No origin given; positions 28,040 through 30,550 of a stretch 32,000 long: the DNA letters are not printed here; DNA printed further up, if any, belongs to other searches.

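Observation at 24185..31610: tRNA-Arg-adjacent ~7.4 kb AT-rich element with virus-like content but no recognisable replication or packaging gene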

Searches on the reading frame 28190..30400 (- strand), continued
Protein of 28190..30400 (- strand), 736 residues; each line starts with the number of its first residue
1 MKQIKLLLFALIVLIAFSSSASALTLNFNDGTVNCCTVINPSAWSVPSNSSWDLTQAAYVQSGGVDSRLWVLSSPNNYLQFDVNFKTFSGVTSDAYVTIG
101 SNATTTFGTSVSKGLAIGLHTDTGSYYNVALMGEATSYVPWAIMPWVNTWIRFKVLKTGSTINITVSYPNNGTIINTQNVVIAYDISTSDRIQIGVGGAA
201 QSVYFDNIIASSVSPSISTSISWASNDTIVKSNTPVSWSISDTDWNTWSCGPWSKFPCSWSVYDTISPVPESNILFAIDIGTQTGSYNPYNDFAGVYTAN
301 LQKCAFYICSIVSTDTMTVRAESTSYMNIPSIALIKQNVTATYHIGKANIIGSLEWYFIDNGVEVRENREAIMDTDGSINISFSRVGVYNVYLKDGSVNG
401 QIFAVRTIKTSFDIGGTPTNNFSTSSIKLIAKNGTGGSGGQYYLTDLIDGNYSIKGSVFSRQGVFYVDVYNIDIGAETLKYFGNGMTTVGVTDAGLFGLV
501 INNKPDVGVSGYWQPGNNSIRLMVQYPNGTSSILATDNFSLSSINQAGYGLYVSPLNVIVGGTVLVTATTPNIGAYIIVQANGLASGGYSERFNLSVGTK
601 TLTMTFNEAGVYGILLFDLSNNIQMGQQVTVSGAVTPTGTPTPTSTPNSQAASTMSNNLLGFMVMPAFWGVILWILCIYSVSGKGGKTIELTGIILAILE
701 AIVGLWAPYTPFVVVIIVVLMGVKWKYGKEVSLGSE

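Call 49: search_protein_families(library=phrogs, proteins=[L086:3850-5382:+, L086:5971-6831:+, L086:6832-7491:+, L086:7657-8385:+, L086:8382-8780:+, L086:8813-9457:-, L086:11406-12023:+, L086:12020-13462:+, L086:10104-10352:+, L086:9405-9830:-], max_evalue=0.1)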
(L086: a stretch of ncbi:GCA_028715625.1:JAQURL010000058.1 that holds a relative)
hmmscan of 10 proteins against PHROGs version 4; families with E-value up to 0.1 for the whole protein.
L086:3850-5382:+ (510 aa): 0 families

L086:5971-6831:+ (286 aa): 0 families

L086:6832-7491:+ (219 aa): 0 families

L086:7657-8385:+ (242 aa): 2 families
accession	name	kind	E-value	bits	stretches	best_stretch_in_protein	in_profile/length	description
phrog_28334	-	unknown function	0.038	15.1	1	106-168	76-138/142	-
phrog_35917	-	unknown function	0.078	13.7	0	44-99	64-122/149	-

L086:8382-8780:+ (132 aa): 0 families

L086:8813-9457:- (214 aa): 0 families

L086:11406-12023:+ (205 aa): 0 families

L086:12020-13462:+ (480 aa): 34 families (the best 25 are shown)
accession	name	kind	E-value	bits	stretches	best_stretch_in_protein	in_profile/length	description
phrog_4715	-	DNA, RNA and nucleotide metabolism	6.1e-31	108.5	1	25-189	141-323/630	ParB-like partition protein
phrog_3264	-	DNA, RNA and nucleotide metabolism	7.2e-28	99.2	1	28-177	46-191/337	ParB-like partition protein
phrog_6218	-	DNA, RNA and nucleotide metabolism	7.1e-25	89.1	1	56-187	26-158/506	ParB-like partition protein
phrog_1033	-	DNA, RNA and nucleotide metabolism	4.5e-21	77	1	43-194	46-199/334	ParB-like partition protein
phrog_498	-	other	4.9e-12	46.2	1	16-124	20-123/633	DNA methyltransferase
phrog_8071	-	DNA, RNA and nucleotide metabolism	6.1e-12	46.5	1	31-172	7-134/389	ParB-like partition protein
phrog_723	-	DNA, RNA and nucleotide metabolism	1.2e-11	45.9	1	30-125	12-103/223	ParB-like partition protein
phrog_620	-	DNA, RNA and nucleotide metabolism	1.4e-11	45.9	1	30-124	8-95/217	ParB-like partition protein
phrog_3951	-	unknown function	5.5e-11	43.5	1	52-119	39-106/301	-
phrog_12047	-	DNA, RNA and nucleotide metabolism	2.5e-09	38.1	1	58-140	22-100/301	ParB-like partition nuclease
phrog_940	-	DNA, RNA and nucleotide metabolism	9.7e-09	35.9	1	29-128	4-96/388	nuclease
phrog_3694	-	unknown function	3.3e-07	30.7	1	54-97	43-86/376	-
phrog_18726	-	unknown function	1.6e-06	28.1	1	100-292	104-288/572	-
phrog_9353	-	unknown function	2e-05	25.6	1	25-124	5-102/245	-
phrog_32069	-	DNA, RNA and nucleotide metabolism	2.2e-05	24.7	1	43-183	55-204/348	ParB-like partition protein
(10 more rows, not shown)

L086:10104-10352:+ (82 aa): 0 families

L086:9405-9830:- (141 aa): 0 families

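Call 64: list_cluster_members(proteins=[P0054, window:28190-30400:-, window:27463-27867:-, window:27272-27529:-, window:25913-26386:+, window:26484-26726:-, window:26725-26949:+, window:25390-25569:-, window:25566-25679:-, window:27275-27466:-])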
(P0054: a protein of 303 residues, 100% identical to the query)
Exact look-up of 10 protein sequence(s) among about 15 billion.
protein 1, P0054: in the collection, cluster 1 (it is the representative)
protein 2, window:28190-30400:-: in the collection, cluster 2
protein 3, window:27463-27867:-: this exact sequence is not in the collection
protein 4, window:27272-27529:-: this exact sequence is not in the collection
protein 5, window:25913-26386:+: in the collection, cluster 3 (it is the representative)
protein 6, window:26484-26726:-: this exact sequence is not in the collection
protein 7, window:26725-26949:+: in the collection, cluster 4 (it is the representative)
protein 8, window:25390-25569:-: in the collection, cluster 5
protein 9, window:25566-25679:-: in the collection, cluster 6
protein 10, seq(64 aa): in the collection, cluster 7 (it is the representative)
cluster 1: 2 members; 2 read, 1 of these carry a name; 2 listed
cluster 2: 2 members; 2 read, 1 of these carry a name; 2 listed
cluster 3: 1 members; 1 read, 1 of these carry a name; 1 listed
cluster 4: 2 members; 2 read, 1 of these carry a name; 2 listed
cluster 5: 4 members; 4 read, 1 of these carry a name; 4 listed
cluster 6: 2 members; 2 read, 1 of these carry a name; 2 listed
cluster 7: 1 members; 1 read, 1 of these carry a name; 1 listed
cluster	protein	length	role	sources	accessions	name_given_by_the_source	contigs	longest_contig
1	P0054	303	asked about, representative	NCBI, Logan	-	-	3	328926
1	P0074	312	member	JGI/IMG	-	integrase/recombinase XerD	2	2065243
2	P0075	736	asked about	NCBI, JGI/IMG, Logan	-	hypothetical protein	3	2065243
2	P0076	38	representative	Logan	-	-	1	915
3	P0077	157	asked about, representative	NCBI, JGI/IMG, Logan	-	hypothetical protein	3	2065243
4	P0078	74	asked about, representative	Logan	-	-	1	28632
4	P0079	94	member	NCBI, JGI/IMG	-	hypothetical protein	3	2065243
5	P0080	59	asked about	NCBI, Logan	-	-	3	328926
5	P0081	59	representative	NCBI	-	-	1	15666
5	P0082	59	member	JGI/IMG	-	hypothetical protein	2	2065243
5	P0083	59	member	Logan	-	-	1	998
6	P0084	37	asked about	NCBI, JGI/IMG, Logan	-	hypothetical protein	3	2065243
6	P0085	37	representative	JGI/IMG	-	-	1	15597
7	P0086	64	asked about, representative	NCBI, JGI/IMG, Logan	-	predicted phage tail protein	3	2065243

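Call 78: predict_structure(alignment_id=A5)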
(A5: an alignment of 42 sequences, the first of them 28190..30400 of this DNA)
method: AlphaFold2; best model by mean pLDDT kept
length: 736 residues; sequences in the alignment: 42
mean_pLDDT: 78.7   pTM: 0.53
mean pLDDT of the five models: 78.7, 75.9, 75.6, 74.9, 74.0
residues with pLDDT >= 90: 172; 70-90: 380; 50-70: 140; < 50: 44
segments of 3 or more residues with pLDDT < 50: 17-21, 105-111, 135-137, 506-508, 583-586, 637-650, 733-736
pLDDT, mean of each block of 10 residues (from residue 1): 75 63 76 81 81 76 66 69 76 60 49 63 55 52 69 86 87 86 70 72 85 75 90 90 73 56 67 69 86 89 82 92 93 92 91 93 88 92 93 88 95 81 94 86 89 90 89 90 76 90 59 88 91 96 87 86 90 86 54 89 88 89 86 59 42 69 78 77 69 80 77 81 71 45
secondary structure, 60 per line:
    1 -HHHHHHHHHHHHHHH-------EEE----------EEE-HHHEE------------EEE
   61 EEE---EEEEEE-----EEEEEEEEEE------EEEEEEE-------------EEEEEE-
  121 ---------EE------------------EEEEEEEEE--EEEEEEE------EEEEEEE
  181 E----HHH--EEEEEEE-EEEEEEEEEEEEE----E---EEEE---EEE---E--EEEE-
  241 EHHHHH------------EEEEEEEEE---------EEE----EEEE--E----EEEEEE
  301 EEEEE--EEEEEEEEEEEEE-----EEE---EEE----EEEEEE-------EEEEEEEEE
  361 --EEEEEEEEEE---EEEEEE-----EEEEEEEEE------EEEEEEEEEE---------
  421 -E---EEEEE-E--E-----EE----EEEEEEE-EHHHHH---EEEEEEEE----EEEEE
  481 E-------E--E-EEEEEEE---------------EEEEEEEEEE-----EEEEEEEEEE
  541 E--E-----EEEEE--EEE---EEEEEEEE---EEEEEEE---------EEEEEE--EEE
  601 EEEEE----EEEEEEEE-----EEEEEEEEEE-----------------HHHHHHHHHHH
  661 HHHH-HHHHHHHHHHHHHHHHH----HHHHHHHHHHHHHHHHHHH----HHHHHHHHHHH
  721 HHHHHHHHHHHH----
elements in order (helices of 4 or more, strands of 3 or more residues): H2-16 E24-26 E37-39 E58-63 E67-72 E78-87 E94-100 E114-119 E150-158 E161-167 E174-181 E191-197 E199-211 E220-223 E227-229 E236-239 H242-246 E259-267 E277-279 E284-287 E295-305 E308-320 E326-328 E332-334 E339-344 E352-360 E363-372 E376-381 E387-395 E402-411 E426-430 E447-453 H456-460 E464-471 E476-481 E494-500 E516-525 E531-541 E550-554 E557-559 E563-570 E574-580 E590-595 E598-605 E610-617 E623-632 H650-664 H666-682 H687-705 H710-732

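Call 81: fold_search(model_id=the predicted structure, library=pdb)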
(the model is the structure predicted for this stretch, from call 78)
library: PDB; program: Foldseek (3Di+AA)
matches with E <= 10: 1912; with E <= 0.001: 329
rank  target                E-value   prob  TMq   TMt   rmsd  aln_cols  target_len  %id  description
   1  7q60                  1.7e-13  1.00  0.13  0.09  24.4       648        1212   11  Structure of TEV cleaved A2ML1 (A2ML1-TE) (released 2022-04-20)
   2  7q61_A                2.2e-13  1.00  0.13  0.09  25.4       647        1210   11  Structure of TEV conjugated A2ML1 (A2ML1-TC) (released 2022-04-20)
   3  7q62_B                4.9e-13  1.00  0.13  0.12  25.6       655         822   12  Structure of TEV cleaved A2ML1 dimer (A2ML1-TT dimer) (released 2022-04-20)
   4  9flw_A                1.6e-12  1.00  0.12  0.16  40.0       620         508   12  CryoEM structure of the fragment-6 (3571-4078) in the grappling hook protein A (GhpA) in the bacterium Aureispira sp.  (released 2024-10-16)
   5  9fx2                  3.5e-12  1.00  0.15  0.11  29.2       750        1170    9  Structure of methylamine activated CD109 (released 2025-03-19)
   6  7q5z                  9.2e-12  1.00  0.13  0.08  28.5       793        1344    9  Cryo-EM structure of native human A2ML1 (released 2022-04-20)
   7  8s3o_A                1.1e-11  1.00  0.16  0.10  29.6       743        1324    9  Structure of native human CD109 (released 2025-03-05)
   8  6tav_C                1.5e-11  1.00  0.13  0.09  24.6       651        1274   10  Crystal structure of endopeptidase-induced alpha2-macroglobulin (released 2021-05-12)
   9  8ave_B                1.7e-11  1.00  0.14  0.16  29.9       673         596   12  Human leptin in complex with the human LEP-R ectodomain fused to a C-terminal trimeric isoleucine GCN4 zipper (2:2 mod (released 2023-04-05)
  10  8dh9_B                1.9e-11  1.00  0.14  0.19  26.0       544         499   12  Leptin-bound leptin receptor complex-D3-D7 (released 2023-04-19)
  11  9fx3_A                2.1e-11  1.00  0.14  0.10  24.6       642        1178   12  Structure of active human CD109 (released 2025-03-19)
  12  8dh9_A                2.4e-11  1.00  0.14  0.18  26.4       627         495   10  Leptin-bound leptin receptor complex-D3-D7 (released 2023-04-19)
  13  5i5k_A                2.4e-11  1.00  0.15  0.09  28.4       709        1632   10  Structure of complement C5 in complex with eculizumab (released 2016-03-16)
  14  4e0s_A                4.7e-11  1.00  0.18  0.10  29.7       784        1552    8  Crystal Structure of C5b-6 (released 2012-04-18)
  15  7s62                  1.0e-10  1.00  0.16  0.10  31.6       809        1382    9  Locally refined protomer structure of native-form oocyte/egg Alpha-2-Macroglobulin (A2Moo) tetramer (released 2022-01-05)
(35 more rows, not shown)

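Call 82: fold_search(model_id=the predicted structure, library=viral)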
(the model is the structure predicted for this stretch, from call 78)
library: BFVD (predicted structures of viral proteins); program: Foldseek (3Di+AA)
matches with E <= 10: 1611; with E <= 0.001: 380
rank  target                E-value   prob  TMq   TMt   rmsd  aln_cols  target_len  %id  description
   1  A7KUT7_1              6.1e-18  1.00  0.16  0.11  40.2       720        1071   10  (no name in the UniProt tables at hand)
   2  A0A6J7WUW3            4.1e-16  1.00  0.14  0.11  46.9       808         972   11  Fibronectin type-III domain-containing protein [uncultured Caudovirales phage]
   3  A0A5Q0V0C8            9.2e-16  1.00  0.18  0.17  38.5       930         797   13  (no name in the UniProt tables at hand)
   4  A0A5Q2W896            6.3e-15  1.00  0.19  0.18  35.7       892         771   14  (no name in the UniProt tables at hand)
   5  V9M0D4                2.0e-14  1.00  0.14  0.11  44.2       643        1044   13  Big-1 domain-containing protein [Vibrio phage VP4B]
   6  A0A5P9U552            5.3e-14  1.00  0.19  0.12  27.6       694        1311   13  (no name in the UniProt tables at hand)
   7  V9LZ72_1              3.9e-13  1.00  0.12  0.09  34.6       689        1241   11  Uncharacterized protein [Vibrio phage VP4B]
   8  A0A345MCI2            9.1e-13  1.00  0.17  0.15  22.4       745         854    8  Minor tail protein [Gordonia phage Teatealatte]
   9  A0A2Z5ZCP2            3.6e-12  1.00  0.13  0.18  31.3       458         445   12  Phage tail fibers [Escherichia phage EcS1]
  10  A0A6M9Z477            3.8e-12  1.00  0.15  0.15  31.7       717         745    9  (no name in the UniProt tables at hand)
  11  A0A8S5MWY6            5.4e-12  1.00  0.18  0.12  28.4       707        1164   11  Uncharacterized protein [Siphoviridae sp. cth2082]
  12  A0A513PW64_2          8.9e-12  1.00  0.12  0.08  24.5       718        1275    9  Big-1 domain-containing protein [Vibrio phage 2 TSL-2019]
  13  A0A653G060            1.0e-11  1.00  0.11  0.13  49.8       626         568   12  (no name in the UniProt tables at hand)
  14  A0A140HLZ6            1.5e-11  1.00  0.14  0.12  39.4       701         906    9  Peptidase S74 domain-containing protein [Bacillus phage Deep Blue]
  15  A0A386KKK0            3.3e-11  1.00  0.14  0.18  32.5       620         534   10  Hydrolase [Microbacterium phage Burro]
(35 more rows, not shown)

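Call 96: search_dna_similar(query=window:28190-30400:-, collection=phages, mode=protein, max_evalue=0.01, max_rows=15)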
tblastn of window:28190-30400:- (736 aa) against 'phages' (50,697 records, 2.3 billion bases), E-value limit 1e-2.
No match.

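Call 98: search_dna_similar(query=window:28190-30400:-, collection=plasmids, mode=protein, max_evalue=0.01, max_rows=10)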
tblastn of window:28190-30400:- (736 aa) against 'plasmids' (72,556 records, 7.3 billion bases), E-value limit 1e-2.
No match.

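Call 102: search_protein_families(library=ncbifam, proteins=[window:28190-30400:-], max_evalue=1)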
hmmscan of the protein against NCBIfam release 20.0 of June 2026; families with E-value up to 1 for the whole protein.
window:28190-30400:- (736 aa): 0 families

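Call 112: search_solved_structures(query=A5, max_evalue=1)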
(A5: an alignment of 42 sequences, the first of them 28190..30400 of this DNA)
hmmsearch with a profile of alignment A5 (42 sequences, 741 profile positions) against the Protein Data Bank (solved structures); distinct sequences matched with E-value up to 1: 3.
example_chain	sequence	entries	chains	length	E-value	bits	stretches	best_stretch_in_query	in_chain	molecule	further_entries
7ouu_A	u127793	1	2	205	0.066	15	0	554-625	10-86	Isoform 2 of Filamin-C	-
7ouv_A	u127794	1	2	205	0.073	14.8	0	554-624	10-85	Isoform 2 of Filamin-C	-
7p0e_A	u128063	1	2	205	0.11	14.2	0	554-625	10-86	Isoform 2 of Filamin-C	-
